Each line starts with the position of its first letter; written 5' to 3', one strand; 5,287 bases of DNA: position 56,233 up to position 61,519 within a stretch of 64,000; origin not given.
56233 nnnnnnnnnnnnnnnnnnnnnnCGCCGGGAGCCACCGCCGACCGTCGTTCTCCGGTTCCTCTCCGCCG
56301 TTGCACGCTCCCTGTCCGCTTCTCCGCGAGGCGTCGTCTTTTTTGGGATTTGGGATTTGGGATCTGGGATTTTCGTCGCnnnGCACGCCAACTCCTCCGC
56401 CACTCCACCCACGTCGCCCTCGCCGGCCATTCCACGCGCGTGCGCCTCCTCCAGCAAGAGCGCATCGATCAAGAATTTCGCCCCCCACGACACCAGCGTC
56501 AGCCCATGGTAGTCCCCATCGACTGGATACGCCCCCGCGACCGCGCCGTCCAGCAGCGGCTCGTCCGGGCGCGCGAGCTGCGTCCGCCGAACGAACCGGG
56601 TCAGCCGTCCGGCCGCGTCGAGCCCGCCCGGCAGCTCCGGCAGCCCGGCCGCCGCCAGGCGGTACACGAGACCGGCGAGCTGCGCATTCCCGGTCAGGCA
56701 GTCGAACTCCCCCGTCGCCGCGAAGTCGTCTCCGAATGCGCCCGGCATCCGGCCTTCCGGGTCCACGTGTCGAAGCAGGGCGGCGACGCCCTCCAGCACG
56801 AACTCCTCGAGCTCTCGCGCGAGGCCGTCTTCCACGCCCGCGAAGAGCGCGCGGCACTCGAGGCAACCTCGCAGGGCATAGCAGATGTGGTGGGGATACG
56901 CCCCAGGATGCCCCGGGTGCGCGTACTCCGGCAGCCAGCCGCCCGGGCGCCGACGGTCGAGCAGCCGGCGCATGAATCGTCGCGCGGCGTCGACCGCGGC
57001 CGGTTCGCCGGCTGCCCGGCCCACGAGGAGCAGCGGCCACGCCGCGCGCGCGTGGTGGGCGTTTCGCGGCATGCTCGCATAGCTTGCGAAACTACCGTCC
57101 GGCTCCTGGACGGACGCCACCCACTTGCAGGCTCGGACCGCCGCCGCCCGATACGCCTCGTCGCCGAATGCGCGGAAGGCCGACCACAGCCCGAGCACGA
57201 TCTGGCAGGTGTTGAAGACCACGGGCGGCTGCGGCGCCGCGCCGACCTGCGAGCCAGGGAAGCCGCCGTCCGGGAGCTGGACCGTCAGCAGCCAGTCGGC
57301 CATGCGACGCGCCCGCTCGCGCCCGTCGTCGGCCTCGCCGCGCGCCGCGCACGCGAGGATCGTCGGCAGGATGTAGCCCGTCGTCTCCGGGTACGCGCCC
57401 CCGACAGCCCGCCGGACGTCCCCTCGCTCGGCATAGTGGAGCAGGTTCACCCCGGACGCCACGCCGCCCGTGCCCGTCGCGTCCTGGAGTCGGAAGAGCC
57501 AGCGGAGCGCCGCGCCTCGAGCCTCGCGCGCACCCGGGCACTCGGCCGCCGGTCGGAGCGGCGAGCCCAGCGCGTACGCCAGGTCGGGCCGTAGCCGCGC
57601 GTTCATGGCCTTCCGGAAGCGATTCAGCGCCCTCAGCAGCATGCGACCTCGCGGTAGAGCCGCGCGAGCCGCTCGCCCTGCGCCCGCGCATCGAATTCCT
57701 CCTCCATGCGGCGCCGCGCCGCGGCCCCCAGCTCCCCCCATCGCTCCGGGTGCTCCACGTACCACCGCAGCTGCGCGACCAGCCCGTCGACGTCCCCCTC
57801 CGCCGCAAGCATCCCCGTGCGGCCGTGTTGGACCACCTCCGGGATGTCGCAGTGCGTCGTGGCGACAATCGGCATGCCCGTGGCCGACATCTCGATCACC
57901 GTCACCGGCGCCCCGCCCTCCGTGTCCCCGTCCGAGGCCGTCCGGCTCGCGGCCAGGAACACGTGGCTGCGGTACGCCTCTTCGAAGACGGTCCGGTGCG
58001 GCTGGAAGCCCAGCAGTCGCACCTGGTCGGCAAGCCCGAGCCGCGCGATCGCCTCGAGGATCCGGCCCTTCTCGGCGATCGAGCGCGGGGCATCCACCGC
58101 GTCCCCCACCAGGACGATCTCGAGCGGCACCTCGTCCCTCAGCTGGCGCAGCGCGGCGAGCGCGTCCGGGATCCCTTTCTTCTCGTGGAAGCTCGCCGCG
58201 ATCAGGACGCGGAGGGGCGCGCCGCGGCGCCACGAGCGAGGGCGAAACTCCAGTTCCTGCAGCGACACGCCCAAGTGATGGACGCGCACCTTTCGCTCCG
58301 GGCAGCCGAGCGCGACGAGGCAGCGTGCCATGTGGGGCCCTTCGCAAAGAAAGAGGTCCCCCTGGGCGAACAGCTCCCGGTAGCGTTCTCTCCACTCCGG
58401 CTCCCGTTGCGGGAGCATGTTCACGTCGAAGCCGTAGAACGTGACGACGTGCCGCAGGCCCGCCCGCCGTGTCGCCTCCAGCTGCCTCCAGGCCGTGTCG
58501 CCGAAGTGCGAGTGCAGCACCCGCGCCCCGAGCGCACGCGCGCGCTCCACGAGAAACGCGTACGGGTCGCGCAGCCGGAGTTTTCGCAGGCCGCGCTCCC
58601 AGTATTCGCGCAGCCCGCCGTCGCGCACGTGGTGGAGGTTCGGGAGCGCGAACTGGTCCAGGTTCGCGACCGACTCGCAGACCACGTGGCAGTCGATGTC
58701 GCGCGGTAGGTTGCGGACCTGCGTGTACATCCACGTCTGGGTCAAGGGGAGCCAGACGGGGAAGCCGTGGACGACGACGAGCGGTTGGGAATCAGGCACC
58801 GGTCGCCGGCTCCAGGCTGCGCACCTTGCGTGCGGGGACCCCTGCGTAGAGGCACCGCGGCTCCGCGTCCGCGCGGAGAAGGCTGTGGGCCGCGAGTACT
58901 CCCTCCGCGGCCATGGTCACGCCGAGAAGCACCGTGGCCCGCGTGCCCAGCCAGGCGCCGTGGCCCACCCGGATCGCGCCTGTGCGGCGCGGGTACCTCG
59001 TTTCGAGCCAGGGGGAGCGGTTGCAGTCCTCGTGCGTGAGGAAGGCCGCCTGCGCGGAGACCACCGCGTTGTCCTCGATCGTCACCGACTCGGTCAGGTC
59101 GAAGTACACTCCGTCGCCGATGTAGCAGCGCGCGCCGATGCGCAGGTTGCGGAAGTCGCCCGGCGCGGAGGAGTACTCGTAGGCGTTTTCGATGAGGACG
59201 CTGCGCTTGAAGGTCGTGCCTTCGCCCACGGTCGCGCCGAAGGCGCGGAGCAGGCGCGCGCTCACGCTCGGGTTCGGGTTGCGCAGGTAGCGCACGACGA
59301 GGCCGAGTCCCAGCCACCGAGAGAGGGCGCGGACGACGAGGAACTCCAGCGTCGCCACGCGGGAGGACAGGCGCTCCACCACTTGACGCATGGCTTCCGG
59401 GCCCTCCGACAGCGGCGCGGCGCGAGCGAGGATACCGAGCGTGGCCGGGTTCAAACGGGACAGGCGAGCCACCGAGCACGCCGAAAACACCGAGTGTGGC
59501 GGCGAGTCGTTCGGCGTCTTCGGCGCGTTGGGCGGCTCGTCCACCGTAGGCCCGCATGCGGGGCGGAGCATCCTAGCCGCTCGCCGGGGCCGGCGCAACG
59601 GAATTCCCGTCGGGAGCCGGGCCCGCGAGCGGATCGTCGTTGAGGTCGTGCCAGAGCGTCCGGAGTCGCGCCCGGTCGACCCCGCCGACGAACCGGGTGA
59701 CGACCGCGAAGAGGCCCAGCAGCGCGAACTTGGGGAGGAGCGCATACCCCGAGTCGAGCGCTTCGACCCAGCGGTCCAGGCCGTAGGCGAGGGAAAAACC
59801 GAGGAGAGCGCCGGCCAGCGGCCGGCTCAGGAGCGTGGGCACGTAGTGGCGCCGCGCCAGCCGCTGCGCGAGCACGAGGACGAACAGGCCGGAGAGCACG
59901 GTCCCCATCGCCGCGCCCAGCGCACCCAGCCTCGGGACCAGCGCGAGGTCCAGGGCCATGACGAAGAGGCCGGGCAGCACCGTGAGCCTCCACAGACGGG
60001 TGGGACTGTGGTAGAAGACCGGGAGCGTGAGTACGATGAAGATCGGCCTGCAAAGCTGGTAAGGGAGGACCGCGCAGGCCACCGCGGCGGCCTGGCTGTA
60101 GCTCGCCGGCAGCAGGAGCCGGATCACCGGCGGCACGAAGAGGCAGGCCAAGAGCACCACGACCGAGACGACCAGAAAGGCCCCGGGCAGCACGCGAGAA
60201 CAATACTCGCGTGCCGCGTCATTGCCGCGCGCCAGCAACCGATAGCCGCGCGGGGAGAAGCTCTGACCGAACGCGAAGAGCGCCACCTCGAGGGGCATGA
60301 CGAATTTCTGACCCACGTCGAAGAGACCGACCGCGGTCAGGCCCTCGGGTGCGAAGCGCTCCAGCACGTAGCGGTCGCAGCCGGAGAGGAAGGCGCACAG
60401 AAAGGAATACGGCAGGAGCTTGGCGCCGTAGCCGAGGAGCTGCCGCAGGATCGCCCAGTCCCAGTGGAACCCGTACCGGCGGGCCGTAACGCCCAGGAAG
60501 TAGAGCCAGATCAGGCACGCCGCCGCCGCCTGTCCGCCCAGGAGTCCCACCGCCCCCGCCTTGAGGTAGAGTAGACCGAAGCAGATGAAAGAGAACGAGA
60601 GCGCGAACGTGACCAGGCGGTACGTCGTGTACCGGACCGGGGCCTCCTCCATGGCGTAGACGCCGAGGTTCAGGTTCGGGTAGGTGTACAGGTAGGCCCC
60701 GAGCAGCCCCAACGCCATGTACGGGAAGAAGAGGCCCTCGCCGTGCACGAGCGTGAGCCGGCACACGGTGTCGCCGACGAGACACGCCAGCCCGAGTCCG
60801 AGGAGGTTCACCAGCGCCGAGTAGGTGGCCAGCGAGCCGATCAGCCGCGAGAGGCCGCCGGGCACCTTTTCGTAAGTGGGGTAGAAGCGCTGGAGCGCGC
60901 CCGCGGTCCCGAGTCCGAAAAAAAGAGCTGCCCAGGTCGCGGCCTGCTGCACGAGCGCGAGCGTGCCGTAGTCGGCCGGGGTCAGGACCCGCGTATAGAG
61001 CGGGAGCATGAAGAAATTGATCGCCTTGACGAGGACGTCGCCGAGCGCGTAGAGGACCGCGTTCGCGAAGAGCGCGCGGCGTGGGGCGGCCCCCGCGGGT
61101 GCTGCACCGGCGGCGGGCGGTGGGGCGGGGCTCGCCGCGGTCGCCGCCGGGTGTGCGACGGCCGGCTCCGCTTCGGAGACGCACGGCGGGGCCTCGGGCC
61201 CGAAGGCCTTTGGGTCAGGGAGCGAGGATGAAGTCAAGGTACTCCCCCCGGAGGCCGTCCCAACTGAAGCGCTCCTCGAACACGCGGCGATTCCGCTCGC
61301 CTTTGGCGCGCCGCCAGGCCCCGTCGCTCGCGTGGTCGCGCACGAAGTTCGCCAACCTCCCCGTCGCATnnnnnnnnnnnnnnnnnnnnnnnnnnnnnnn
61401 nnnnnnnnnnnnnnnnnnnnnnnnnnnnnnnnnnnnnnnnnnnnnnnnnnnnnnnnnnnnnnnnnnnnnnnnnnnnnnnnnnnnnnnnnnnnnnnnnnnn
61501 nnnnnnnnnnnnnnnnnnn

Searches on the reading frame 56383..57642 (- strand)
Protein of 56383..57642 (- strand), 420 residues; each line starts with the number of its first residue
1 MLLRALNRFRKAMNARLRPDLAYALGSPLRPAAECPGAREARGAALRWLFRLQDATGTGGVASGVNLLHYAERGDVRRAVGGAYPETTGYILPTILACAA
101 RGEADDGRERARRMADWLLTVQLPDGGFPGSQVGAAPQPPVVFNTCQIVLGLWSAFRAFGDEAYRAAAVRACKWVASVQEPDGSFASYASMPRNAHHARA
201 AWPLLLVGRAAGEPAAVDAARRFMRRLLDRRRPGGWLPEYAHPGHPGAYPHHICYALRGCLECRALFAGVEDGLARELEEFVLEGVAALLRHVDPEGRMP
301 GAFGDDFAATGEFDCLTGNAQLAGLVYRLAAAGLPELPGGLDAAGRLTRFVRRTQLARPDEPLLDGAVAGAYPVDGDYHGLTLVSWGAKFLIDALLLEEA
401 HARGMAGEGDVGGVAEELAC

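Call 10: search_protein_families(library=pfam, proteins=[window:56383-57642:-], max_evalue=0.01)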
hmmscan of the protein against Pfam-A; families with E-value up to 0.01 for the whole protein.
seq(420 aa): 2 families
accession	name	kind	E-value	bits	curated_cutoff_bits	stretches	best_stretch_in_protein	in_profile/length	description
PF13243.12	SQHop_cyclase_C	-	1.8e-05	24.3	26.1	1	91-248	141-297/319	Squalene-hopene cyclase C-terminal domain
PF00432.27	Prenyltrans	-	2.5e-05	24.3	26.5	1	107-189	48-122/304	Prenyltransferase alpha-alpha toroid domain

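Call 24: find_homologous_proteins(query=window:56383-57642:-)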
Query window:56383-57642:- (420 aa): 231 proteins with E <= 0.001 among 8000 candidates; the best 120 are listed.
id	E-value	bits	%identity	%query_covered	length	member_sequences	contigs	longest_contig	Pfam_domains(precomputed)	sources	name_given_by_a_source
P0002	1.0e-279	946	100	100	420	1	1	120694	PF13243.13,PF00432.28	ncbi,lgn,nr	ncbi:MAG: hypothetical protein HYZ53_31115 [Planctomycetes bacterium]|nr:hypothetical protein [Planc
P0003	2.9e-86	308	47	94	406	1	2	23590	-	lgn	-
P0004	1.1e-60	224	43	87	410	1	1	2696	-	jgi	jgi:hypothetical protein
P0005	4.6e-57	212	39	85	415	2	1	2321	PF09492.17,PF07470.20,PF25840.1,PF07944.19,PF13243.13,PF06662.20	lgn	-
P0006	8.0e-56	208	39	85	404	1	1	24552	PF25840.1,PF07944.19,PF13243.13,PF03663.21,PF06662.20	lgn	-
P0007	3.0e-55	206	37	85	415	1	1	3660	PF09492.17,PF07470.20,PF25840.1,PF07944.19,PF13243.13,PF06662.20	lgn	-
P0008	4.5e-55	205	37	86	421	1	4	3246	PF09492.17,PF25840.1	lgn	-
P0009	9.6e-55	204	39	85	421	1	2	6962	PF25840.1,PF13243.13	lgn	-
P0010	1.5e-54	204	39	84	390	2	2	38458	PF25840.1,PF13243.13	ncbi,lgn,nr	ncbi:MAG: terpene cyclase/mutase family protein [Candidatus Rokubacteria bacterium]|nr:terpene cycla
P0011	1.7e-54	204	37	93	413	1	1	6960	PF25840.1,PF13243.13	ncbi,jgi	jgi:hypothetical protein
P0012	2.9e-54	203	39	71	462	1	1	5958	PF25840.1,PF07944.19,PF13243.13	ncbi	-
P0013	3.5e-54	203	39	88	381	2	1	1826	PF25840.1,PF07944.19,PF13243.13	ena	-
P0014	4.9e-54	202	38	86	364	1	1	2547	PF25840.1,PF13243.13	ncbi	ncbi:MAG: prenyltransferase/squalene oxidase repeat-containing protein, partial [Candidatus Rokuibac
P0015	1.6e-53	200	38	86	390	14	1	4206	PF25840.1,PF13243.13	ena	-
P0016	8.6e-53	198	39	86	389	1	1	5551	PF25840.1,PF13243.13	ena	-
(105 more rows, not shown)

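Call 25: find_encoding_contigs(protein=P0003, flank=6000, max_places=4)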
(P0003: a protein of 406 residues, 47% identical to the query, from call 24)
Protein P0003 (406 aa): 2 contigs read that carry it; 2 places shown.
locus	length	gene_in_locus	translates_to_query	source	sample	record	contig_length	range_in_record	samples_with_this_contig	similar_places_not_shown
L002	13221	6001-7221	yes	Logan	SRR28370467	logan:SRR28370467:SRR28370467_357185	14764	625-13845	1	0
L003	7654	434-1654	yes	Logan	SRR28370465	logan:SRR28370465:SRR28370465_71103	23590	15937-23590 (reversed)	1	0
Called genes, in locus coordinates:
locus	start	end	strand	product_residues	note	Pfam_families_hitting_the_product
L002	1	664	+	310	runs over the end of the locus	PF13692:Glyco_trans_1_4 (weak)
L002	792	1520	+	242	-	PF07963:N_methyl (weak)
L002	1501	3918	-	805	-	PF13439:Glyco_transf_4, PF13579:Glyco_trans_4_4, PF20706:GT4-conflict (weak), PF00534:Glycos_transf_1, PF13524:Glyco_trans_1_2, PF13692:Glyco_trans_1_4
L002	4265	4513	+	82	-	-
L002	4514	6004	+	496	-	PF01943:Polysacc_synt, PF13440:Polysacc_synt_3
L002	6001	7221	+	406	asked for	-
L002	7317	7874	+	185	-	PF00702:Hydrolase (weak), PF08645:PNK3P, PF13242:Hydrolase_like, PF13419:HAD_2 (weak)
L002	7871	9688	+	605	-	-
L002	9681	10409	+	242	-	PF02353:CMAS (weak), PF13489:Methyltransf_23, PF05175:MTS (weak), PF13847:Methyltransf_31, PF08241:Methyltransf_11, PF08242:Methyltransf_12, PF13649:Methyltransf_25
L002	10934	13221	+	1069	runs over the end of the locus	?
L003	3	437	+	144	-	?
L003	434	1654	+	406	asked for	-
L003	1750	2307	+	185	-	PF00702:Hydrolase (weak), PF08645:PNK3P, PF13242:Hydrolase_like, PF13419:HAD_2 (weak)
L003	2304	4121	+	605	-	-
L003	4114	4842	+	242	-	PF02353:CMAS (weak), PF13489:Methyltransf_23, PF05175:MTS (weak), PF13847:Methyltransf_31, PF08241:Methyltransf_11, PF08242:Methyltransf_12, PF13649:Methyltransf_25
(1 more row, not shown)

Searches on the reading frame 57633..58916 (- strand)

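Call 10: search_protein_families(library=pfam, proteins=[window:57633-58916:-], max_evalue=0.01)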
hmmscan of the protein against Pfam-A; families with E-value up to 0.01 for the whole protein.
window:57633-58916:- (427 aa): 5 families
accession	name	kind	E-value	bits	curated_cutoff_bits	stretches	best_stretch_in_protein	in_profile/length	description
PF13692.12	Glyco_trans_1_4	-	4.2e-21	76.1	27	1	236-386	3-139/142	Glycosyl transferases group 1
PF00534.26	Glycos_transf_1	-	1.5e-20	73.9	26.4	1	233-402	14-171/172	Glycosyl transferases group 1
PF13439.12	Glyco_transf_4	-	1.2e-12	48.7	28.5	1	61-220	6-169/170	Glycosyltransferase Family 4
PF13524.12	Glyco_trans_1_2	-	3.5e-07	30.7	25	1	298-415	28-140/144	Glycosyl transferase-like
PF13579.12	Glyco_trans_4_4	-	0.00061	20.6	29.7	1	113-216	55-158/158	Glycosyl transferase 4-like domain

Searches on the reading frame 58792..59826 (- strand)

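Call 10: search_protein_families(library=pfam, proteins=[window:58792-59826:-], max_evalue=0.01)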
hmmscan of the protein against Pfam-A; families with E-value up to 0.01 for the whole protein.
window:58792-59826:- (344 aa): 2 families
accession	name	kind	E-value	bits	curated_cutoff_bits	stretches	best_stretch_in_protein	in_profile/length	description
PF14602.12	Hexapep_2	-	7.1e-05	22.9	27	1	228-258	2-28/34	Hexapeptide repeat of succinyl-transferase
PF00132.30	Hexapep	-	0.00078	19.5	27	0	229-259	3-31/36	Bacterial transferase hexapeptide (six repeats)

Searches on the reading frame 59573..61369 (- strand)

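Call 10: search_protein_families(library=pfam, proteins=[window:59573-61369:-], max_evalue=0.01)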
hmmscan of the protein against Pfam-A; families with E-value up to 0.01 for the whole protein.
window:59573-61369:- (598 aa): 3 families
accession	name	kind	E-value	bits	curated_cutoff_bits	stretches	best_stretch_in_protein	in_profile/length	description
PF01943.22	Polysacc_synt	-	9.1e-14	52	28.2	1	102-369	3-263/274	Polysaccharide biosynthesis protein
PF13440.11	Polysacc_synt_3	-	1.6e-06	28.1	23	1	249-427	116-291/293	Polysaccharide biosynthesis protein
PF03023.19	MurJ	-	0.0026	16.9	27.4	0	366-447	32-113/451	Lipid II flippase MurJ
